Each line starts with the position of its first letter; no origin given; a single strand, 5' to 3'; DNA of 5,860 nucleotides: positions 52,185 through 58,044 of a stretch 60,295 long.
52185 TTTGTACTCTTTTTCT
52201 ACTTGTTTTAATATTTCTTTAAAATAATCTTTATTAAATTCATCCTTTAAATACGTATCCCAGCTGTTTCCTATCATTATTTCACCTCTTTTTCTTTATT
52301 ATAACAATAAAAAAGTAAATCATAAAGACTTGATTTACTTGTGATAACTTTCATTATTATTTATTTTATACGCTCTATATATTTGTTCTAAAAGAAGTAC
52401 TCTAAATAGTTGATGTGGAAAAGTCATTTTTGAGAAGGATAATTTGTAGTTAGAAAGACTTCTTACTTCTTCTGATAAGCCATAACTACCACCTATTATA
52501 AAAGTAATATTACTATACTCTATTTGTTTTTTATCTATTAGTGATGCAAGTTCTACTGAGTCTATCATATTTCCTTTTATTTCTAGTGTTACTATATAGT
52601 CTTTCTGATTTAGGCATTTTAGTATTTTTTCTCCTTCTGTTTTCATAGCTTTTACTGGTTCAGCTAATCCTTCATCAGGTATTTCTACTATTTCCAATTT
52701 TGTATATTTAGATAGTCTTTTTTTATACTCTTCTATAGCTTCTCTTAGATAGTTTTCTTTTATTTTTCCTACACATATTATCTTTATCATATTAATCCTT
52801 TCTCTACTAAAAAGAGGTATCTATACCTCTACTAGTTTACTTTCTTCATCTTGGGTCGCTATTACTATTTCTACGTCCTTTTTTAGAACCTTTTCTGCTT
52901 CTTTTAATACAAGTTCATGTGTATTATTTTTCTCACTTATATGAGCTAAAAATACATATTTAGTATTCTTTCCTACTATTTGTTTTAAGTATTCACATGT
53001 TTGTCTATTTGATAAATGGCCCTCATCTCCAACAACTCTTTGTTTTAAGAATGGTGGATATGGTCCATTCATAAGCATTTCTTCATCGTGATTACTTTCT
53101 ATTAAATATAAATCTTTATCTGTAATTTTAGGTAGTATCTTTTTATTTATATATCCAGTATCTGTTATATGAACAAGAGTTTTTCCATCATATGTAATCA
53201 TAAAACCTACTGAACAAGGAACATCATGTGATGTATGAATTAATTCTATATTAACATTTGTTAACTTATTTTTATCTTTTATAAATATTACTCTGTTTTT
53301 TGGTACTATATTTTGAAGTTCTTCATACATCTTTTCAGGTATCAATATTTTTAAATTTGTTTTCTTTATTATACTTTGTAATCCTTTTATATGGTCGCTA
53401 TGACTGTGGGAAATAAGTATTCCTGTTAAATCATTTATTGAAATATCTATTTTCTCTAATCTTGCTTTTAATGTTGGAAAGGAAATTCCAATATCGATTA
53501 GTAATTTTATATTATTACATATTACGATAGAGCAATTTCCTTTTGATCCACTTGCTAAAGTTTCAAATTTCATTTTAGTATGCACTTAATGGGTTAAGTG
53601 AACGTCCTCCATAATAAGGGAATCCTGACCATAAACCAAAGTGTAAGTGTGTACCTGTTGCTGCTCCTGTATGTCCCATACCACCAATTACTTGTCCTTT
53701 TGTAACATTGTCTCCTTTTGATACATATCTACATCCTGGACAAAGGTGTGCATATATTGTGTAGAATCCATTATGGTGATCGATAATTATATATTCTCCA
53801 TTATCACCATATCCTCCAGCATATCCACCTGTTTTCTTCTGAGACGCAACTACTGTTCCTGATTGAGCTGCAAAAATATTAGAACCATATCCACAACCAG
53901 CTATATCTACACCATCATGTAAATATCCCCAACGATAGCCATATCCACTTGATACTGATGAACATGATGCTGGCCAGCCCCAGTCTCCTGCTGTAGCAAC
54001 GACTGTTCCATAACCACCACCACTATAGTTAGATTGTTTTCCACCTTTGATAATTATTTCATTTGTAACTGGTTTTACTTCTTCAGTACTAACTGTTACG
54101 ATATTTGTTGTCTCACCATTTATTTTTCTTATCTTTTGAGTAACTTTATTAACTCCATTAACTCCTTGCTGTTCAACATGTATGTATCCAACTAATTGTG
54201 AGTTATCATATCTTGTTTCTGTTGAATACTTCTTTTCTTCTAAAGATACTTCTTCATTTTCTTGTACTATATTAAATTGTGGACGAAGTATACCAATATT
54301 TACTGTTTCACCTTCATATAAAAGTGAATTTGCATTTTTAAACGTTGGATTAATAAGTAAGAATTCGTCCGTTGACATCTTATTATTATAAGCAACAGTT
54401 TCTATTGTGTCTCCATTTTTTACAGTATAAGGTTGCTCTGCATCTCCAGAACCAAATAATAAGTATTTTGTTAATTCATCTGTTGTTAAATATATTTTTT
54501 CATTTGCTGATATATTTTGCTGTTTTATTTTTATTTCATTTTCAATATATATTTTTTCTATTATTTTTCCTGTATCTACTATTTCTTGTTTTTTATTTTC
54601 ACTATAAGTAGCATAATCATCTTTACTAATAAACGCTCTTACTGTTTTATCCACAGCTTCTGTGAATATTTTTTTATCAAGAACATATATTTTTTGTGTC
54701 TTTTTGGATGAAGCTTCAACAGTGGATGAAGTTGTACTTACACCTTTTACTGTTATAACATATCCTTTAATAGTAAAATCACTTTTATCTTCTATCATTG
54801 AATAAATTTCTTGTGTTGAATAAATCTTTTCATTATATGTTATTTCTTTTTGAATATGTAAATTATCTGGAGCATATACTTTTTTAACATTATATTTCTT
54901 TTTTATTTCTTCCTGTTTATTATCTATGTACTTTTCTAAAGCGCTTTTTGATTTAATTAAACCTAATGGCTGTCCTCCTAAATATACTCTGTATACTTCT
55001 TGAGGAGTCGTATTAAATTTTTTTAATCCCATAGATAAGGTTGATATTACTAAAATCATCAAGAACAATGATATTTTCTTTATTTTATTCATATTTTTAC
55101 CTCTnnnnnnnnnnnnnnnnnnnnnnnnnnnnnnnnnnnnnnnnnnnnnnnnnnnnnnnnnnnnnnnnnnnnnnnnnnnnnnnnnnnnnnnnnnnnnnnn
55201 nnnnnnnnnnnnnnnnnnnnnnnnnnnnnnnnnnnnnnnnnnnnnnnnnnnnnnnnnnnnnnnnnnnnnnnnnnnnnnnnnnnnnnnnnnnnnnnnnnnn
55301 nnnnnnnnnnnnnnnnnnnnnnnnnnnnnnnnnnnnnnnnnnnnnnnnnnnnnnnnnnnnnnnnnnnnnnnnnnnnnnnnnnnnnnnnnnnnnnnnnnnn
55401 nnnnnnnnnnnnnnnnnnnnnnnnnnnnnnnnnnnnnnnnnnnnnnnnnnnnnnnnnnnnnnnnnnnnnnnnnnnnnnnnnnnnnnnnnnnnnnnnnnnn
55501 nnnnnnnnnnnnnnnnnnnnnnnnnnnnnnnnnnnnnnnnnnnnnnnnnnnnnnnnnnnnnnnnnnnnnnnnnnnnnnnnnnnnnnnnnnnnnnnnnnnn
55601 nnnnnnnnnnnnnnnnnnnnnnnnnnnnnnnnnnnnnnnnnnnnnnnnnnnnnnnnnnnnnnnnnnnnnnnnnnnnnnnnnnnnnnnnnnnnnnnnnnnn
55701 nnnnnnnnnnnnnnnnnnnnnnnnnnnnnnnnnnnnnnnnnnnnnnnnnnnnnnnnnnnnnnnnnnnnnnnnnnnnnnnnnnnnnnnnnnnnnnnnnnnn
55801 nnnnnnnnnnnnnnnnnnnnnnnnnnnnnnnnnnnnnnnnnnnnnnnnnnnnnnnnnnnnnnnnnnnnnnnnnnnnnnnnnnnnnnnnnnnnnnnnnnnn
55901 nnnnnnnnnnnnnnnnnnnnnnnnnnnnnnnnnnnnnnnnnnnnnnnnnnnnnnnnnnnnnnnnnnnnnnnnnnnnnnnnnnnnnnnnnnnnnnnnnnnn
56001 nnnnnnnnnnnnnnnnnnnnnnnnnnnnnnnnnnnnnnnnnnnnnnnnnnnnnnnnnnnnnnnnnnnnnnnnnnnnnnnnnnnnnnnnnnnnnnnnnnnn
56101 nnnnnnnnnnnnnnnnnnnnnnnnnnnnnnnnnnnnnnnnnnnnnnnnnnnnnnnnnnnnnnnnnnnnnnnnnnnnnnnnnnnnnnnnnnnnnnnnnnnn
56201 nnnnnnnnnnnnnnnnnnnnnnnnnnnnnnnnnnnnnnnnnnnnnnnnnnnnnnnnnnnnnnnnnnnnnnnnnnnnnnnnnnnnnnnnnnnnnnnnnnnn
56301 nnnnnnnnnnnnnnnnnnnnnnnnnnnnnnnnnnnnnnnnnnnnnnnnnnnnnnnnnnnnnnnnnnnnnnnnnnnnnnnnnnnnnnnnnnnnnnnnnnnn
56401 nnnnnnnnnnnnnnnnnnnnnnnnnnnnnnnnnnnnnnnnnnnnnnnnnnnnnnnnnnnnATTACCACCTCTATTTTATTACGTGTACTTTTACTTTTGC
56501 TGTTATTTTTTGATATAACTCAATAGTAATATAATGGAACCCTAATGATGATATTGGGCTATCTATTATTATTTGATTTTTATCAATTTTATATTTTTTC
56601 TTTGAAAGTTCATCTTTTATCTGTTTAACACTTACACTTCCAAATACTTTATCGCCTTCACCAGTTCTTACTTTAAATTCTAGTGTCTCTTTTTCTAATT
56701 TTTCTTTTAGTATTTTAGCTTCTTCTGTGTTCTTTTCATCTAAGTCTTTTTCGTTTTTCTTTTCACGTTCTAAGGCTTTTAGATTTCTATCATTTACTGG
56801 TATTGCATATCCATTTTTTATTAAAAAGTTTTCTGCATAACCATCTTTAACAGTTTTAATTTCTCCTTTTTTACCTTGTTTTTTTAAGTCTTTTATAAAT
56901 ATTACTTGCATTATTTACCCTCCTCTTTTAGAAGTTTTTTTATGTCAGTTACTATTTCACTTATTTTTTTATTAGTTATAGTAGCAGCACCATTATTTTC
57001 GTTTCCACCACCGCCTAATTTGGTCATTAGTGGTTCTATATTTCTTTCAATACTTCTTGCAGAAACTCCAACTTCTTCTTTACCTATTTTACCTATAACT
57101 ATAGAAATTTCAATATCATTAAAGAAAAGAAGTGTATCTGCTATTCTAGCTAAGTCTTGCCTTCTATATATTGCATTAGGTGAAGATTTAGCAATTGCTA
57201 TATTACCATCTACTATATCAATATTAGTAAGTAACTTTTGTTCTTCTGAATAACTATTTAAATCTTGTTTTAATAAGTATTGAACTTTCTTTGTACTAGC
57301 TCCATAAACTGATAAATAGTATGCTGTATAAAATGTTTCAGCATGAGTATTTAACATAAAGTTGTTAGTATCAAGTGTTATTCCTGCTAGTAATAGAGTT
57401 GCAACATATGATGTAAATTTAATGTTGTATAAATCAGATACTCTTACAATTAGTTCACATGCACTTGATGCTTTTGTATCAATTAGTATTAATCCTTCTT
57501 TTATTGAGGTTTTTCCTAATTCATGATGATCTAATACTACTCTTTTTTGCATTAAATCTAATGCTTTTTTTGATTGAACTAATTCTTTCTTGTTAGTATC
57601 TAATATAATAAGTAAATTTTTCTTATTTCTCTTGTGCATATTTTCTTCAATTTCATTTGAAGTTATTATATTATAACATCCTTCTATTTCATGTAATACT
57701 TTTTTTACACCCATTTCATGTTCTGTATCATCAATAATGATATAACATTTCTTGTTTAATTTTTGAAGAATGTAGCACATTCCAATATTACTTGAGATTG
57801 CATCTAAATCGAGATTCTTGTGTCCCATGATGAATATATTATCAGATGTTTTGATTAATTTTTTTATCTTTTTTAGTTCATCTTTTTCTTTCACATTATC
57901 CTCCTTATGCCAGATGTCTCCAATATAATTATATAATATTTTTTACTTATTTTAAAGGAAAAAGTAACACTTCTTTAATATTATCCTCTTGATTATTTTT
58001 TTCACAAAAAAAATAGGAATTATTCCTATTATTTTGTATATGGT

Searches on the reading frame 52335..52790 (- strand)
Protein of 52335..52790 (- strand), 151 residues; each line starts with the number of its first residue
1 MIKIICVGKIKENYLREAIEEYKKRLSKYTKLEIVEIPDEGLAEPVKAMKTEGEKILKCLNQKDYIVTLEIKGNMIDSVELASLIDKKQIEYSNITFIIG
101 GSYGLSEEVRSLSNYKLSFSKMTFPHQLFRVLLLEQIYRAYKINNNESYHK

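Call 38: search_protein_families(library=pfam, proteins=[window:52335-52790:-], max_evalue=0.0001)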
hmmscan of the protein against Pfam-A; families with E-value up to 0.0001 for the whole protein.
window:52335-52790:- (151 aa): 1 family
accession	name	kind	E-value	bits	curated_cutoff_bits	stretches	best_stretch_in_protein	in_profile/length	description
PF02590.22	SPOUT_MTase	-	4e-55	186.5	27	1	2-150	3-154/154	Predicted SPOUT methyltransferase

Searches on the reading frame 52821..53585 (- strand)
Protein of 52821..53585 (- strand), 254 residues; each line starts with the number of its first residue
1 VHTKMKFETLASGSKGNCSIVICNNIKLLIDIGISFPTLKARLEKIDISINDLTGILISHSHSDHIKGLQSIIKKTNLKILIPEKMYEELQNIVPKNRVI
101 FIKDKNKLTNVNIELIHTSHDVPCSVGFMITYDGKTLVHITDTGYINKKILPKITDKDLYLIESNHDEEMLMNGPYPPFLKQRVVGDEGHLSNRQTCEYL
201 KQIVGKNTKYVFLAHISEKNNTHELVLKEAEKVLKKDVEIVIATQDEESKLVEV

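Call 38: search_protein_families(library=pfam, proteins=[window:52821-53585:-], max_evalue=0.0001)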
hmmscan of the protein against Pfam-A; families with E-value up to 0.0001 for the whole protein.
window:52821-53585:- (254 aa): 3 families
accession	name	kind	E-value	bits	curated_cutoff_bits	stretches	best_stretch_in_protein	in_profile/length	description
PF12706.13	Lactamase_B_2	-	5.1e-19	69.1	27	1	29-212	4-196/200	Beta-lactamase superfamily domain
PF00753.33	Lactamase_B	-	1.1e-12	48.8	22.7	1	16-181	6-162/196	Metallo-beta-lactamase superfamily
PF23023.1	Anti-Pycsar_Apyc1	-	9.5e-08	32.2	50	1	16-79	20-80/250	Anti-Pycsar protein Apyc1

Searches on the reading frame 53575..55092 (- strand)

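Call 38: search_protein_families(library=pfam, proteins=[window:53575-55092:-], max_evalue=0.0001)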
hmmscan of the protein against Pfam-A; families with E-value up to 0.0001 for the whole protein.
window:53575-55092:- (505 aa): 3 families
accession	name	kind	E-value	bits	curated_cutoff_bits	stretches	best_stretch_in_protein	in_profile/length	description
PF01551.29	Peptidase_M23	-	3.2e-23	82.2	28.7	1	391-489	2-89/96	Peptidase family M23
PF07501.17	G5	-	5.7e-08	33.3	23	1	280-352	3-75/75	G5 domain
PF01476.26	LysM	-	6.4e-06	26.5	20.9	1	222-266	1-42/43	LysM domain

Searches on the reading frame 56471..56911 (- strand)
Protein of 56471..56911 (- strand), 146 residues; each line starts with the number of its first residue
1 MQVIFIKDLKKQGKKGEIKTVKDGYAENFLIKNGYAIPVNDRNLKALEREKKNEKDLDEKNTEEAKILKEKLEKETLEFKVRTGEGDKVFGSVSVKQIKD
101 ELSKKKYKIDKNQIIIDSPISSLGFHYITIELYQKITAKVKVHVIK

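Call 38: search_protein_families(library=pfam, proteins=[window:56471-56911:-], max_evalue=0.0001)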
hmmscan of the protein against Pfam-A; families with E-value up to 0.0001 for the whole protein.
window:56471-56911:- (146 aa): 2 families
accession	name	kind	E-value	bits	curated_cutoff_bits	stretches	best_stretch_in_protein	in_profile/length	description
PF03948.19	Ribosomal_L9_C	-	3.7e-23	82.2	23.2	1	63-145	1-85/86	Ribosomal protein L9, C-terminal domain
PF01281.25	Ribosomal_L9_N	-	2.2e-19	69.2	20.7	1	1-47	1-47/47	Ribosomal protein L9, N-terminal domain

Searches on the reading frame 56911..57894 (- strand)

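Call 38: search_protein_families(library=pfam, proteins=[window:56911-57894:-], max_evalue=0.0001)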
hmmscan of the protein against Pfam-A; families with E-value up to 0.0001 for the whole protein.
window:56911-57894:- (327 aa): 2 families
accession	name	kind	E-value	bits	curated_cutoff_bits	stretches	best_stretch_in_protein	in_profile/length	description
PF01368.27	DHH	-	8.1e-20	71.8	28.1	1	19-172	1-125/125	DHH family, N-terminal domain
PF02272.25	DHHA1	-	6.7e-08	33.4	25.9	1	241-324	11-102/102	DHHA1 domain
